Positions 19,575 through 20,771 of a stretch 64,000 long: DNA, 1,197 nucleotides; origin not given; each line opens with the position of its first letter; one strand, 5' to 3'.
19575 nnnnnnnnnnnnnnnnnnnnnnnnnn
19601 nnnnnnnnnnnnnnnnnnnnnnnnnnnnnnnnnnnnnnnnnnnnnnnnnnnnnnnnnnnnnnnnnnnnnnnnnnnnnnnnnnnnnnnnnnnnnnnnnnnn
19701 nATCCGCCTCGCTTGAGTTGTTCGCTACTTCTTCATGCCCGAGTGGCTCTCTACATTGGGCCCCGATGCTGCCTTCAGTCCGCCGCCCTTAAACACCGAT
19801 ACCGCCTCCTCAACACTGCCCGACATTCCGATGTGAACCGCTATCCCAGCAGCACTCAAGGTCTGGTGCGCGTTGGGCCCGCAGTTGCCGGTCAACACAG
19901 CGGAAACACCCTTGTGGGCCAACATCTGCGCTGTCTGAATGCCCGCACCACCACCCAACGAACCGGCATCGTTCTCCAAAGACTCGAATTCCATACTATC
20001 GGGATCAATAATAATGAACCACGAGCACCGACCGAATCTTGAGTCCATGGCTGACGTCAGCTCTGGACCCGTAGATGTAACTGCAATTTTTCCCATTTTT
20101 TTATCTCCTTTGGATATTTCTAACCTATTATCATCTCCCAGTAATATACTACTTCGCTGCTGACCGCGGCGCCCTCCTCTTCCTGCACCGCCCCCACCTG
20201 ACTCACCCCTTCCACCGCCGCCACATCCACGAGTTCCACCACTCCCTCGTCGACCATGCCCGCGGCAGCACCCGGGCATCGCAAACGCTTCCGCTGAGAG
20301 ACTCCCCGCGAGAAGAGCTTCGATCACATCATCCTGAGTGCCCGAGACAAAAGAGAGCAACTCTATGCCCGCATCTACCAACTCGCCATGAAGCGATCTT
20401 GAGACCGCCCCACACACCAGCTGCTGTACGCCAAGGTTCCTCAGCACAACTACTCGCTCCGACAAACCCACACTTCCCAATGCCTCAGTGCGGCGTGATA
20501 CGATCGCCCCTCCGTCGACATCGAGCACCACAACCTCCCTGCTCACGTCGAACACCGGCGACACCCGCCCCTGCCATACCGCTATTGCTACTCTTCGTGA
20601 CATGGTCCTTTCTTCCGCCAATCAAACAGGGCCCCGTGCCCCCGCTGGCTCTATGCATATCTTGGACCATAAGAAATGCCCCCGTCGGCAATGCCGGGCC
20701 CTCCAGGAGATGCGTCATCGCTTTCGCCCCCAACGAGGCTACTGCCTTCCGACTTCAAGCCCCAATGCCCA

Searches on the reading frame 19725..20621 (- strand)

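Call 20: search_protein_families(library=pfam, proteins=[window:19725-20621:-])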
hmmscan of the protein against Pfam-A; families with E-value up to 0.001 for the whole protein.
window:19725-20621:- (298 aa): 1 family
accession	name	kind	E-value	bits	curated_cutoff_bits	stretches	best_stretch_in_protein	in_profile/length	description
PF02579.22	Nitro_FeMo-Co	-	4.8e-29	101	26.3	2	190-277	3-92/94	Dinitrogenase iron-molybdenum cofactor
